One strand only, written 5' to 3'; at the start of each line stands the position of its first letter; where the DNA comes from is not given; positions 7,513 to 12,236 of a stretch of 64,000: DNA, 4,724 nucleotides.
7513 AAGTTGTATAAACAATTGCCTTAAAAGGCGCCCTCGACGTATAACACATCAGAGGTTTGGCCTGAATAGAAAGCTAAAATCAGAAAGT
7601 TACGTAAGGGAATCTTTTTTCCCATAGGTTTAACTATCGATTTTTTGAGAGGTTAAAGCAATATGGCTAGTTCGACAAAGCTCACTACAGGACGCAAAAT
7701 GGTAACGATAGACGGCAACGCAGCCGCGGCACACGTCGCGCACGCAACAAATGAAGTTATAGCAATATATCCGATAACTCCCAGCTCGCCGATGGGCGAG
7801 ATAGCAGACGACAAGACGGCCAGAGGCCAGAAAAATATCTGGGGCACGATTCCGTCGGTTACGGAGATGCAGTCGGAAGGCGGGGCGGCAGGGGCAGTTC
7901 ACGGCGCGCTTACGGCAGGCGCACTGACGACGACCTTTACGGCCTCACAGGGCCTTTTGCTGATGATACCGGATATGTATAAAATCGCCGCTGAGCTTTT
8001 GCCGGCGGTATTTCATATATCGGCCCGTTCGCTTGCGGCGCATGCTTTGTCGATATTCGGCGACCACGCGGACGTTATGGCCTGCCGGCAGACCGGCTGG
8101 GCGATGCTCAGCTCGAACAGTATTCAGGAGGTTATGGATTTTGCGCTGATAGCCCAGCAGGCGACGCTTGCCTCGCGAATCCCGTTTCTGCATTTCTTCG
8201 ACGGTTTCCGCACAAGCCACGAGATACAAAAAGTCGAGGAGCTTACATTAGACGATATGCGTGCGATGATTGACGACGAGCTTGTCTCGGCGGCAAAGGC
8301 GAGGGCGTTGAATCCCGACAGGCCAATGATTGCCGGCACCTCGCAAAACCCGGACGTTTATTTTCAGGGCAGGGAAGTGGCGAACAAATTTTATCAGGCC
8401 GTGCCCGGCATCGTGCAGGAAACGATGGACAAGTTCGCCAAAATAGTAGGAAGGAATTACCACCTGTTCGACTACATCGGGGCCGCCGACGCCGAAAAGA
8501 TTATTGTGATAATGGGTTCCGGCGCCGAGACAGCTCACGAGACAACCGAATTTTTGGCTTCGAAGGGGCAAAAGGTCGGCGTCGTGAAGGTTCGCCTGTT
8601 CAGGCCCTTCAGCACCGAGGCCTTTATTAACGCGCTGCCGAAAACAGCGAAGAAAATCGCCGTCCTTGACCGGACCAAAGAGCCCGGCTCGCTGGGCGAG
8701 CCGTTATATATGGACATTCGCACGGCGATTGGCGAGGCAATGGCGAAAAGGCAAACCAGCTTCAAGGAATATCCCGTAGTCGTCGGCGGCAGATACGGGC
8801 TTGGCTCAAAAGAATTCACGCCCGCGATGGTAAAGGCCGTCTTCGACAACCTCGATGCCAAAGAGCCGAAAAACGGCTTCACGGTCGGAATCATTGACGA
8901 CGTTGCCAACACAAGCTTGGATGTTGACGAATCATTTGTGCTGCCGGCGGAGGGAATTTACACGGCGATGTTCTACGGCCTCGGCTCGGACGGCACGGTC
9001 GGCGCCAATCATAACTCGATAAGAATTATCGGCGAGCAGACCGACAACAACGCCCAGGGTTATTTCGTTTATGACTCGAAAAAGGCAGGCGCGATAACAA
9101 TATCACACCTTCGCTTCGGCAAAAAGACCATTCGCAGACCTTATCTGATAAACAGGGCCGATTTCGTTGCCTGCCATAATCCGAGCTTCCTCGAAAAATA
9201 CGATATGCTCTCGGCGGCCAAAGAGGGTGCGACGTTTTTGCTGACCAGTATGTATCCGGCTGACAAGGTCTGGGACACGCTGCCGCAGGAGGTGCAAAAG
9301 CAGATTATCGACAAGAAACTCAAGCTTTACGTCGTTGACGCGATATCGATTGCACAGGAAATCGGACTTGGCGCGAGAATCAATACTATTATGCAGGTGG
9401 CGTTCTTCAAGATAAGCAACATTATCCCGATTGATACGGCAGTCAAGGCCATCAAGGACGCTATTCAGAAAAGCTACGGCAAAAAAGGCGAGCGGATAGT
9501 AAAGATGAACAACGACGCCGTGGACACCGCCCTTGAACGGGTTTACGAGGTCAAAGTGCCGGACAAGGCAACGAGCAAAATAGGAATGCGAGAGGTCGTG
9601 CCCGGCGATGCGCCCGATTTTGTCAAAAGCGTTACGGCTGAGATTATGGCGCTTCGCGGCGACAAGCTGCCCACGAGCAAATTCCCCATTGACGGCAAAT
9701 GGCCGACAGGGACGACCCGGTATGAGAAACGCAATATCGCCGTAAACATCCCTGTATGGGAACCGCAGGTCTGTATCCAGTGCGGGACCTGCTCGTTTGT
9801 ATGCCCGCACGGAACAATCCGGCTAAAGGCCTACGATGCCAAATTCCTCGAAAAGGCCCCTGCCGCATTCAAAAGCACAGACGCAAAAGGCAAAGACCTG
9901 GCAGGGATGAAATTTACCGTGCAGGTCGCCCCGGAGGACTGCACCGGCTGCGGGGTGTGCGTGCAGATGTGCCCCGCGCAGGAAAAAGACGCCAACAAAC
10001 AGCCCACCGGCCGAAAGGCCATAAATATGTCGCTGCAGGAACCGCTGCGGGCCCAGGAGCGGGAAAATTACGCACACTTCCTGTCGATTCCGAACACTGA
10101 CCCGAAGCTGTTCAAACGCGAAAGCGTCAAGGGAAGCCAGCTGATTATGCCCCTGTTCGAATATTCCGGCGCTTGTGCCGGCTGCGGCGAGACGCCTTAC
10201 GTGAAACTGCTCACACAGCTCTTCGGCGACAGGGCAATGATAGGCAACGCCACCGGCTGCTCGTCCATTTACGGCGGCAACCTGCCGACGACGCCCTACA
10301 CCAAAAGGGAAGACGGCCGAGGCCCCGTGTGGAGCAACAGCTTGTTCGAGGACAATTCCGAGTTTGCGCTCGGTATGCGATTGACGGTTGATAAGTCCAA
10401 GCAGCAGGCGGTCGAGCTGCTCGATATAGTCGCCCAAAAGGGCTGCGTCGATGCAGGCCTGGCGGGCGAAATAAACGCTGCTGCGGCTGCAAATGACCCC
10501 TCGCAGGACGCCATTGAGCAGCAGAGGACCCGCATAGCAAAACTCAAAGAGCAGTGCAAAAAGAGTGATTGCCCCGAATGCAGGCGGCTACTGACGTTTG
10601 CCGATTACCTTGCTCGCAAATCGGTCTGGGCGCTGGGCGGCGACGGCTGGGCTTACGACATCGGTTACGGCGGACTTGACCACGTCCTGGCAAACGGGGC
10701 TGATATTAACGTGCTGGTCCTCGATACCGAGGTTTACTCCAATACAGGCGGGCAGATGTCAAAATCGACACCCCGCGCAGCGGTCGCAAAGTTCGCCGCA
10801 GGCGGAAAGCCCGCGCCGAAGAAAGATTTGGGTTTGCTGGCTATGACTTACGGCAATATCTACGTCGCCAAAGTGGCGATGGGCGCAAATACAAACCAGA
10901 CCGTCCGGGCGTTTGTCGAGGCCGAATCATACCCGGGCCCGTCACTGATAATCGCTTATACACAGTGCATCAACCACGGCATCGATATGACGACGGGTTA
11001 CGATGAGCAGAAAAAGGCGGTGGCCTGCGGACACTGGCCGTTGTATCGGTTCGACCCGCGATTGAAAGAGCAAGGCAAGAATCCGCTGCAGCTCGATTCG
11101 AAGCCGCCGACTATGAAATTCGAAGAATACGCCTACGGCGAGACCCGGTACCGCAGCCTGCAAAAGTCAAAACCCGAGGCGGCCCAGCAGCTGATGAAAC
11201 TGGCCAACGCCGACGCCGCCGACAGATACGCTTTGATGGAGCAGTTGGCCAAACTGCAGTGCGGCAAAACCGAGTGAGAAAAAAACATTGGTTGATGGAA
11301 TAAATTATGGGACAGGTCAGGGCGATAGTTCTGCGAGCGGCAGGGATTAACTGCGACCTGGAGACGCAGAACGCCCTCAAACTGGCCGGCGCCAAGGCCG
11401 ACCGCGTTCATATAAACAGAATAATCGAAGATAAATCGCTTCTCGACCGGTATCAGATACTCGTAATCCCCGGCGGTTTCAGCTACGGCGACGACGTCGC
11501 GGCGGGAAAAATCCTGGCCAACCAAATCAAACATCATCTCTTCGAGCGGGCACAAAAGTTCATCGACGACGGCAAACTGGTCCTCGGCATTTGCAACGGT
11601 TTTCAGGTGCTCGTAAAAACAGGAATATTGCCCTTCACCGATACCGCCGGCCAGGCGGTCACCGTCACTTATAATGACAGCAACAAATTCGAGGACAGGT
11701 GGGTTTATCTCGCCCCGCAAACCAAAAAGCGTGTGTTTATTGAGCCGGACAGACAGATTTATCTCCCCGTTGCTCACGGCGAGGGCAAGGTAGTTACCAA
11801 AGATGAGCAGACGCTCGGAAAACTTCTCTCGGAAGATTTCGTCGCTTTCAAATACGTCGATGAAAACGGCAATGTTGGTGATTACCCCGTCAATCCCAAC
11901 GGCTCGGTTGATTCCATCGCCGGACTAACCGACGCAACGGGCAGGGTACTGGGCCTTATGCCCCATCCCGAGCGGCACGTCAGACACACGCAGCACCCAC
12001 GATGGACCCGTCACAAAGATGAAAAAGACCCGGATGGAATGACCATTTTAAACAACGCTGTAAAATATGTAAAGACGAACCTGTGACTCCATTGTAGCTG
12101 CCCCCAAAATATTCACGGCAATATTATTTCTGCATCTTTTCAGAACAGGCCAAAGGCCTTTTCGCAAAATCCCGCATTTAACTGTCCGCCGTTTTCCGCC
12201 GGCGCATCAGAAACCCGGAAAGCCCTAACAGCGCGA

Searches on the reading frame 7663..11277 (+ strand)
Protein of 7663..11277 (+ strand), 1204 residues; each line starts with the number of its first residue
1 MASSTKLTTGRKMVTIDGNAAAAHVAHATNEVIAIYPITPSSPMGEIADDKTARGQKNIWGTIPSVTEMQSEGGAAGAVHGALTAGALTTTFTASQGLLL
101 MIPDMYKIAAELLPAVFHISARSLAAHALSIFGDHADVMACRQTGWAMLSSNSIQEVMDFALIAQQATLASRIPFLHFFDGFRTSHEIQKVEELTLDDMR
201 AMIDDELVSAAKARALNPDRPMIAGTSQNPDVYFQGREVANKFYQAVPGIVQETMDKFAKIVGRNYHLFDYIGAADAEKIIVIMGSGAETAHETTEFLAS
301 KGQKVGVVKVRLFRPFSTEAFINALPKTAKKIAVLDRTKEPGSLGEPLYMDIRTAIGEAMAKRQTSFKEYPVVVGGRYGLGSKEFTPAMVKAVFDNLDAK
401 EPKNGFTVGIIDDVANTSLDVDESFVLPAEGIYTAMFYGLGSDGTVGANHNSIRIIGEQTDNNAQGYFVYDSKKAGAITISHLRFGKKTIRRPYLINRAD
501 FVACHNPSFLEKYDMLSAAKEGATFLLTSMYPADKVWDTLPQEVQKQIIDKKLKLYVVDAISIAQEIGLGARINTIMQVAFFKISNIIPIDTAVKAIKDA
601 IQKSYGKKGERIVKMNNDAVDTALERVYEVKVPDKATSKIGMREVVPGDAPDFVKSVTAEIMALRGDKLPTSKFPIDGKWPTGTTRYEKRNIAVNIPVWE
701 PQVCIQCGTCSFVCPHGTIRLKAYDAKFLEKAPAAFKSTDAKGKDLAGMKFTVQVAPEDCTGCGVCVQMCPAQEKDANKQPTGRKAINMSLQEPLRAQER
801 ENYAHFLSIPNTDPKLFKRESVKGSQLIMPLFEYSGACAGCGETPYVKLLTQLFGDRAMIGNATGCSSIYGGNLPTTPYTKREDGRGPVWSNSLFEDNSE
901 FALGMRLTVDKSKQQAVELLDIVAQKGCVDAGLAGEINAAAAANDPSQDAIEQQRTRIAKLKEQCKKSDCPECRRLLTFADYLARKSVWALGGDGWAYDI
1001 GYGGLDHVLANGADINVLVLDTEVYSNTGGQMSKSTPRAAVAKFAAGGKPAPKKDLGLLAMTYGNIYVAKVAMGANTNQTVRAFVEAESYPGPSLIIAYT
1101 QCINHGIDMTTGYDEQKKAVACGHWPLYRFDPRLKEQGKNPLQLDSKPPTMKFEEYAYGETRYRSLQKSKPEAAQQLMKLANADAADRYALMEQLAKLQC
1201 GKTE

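Call 10: search_protein_families(library=pfam, proteins=[window:7663-11277:+], max_evalue=0.001)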
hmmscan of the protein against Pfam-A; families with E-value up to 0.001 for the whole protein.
window:7663-11277:+ (1204 aa): 16 families
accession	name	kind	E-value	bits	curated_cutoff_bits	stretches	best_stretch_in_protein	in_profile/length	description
PF01855.24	POR_N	-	1.2e-78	264.5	27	1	25-255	2-230/231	Pyruvate flavodoxin/ferredoxin oxidoreductase, thiamine diP-bdg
PF01558.24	POR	-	4.7e-30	105.5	27.4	1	441-624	1-172/173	Pyruvate ferredoxin/flavodoxin oxidoreductase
PF10371.14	EKR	-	2.9e-23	81.9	27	1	643-693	5-55/55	Domain of unknown function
PF17147.9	PFOR_II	-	8.5e-15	55.4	27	1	277-361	1-82/102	Pyruvate:ferredoxin oxidoreductase core domain II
PF12838.12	Fer4_7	-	2.8e-10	40.9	27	1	704-772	2-50/52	4Fe-4S dicluster domain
PF02775.26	TPP_enzyme_C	-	4.1e-09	36.8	21.9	1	985-1097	46-150/151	Thiamine pyrophosphate enzyme, C-terminal TPP binding domain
PF13237.11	Fer4_10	-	1.7e-08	34.7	25.5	1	699-771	4-53/53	4Fe-4S dicluster domain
PF13484.11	Fer4_16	-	9.5e-08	33.2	30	1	704-772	2-65/66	4Fe-4S double cluster binding domain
PF00037.32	Fer4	-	1.2e-07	31.7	21.1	2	697-720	1-24/24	4Fe-4S binding domain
PF13187.11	Fer4_9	-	2.2e-07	31.2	27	1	704-773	2-50/52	4Fe-4S dicluster domain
PF12797.12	Fer4_2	-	7.9e-07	29.1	24.5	0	697-715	3-21/22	4Fe-4S binding domain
PF14697.11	Fer4_21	-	2.3e-06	28.1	35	0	752-773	33-54/59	4Fe-4S dicluster domain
PF13183.11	Fer4_8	-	3.2e-06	28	27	1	703-772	4-66/68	4Fe-4S dicluster domain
PF12837.12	Fer4_6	-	5.9e-06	26.4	25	1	696-718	1-23/24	4Fe-4S binding domain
PF13534.11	Fer4_17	-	9.1e-05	23.4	22.2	0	760-797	2-39/61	4Fe-4S dicluster domain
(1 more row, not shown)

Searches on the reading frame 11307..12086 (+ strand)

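Call 10: search_protein_families(library=pfam, proteins=[window:11307-12086:+], max_evalue=0.001)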
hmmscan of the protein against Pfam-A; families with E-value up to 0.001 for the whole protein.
window:11307-12086:+ (259 aa): 3 families
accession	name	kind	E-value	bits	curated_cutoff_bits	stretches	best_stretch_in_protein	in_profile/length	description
PF13507.12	GATase_5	-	1.2e-81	274.1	27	1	3-255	1-260/260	CobB/CobQ-like glutamine amidotransferase domain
PF01965.30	DJ-1_PfpI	-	7.6e-09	36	26.6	1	8-114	22-119/165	DJ-1/PfpI family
PF07685.20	GATase_3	-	1.6e-05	25.1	27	1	40-105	30-91/196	CobB/CobQ-like glutamine amidotransferase domain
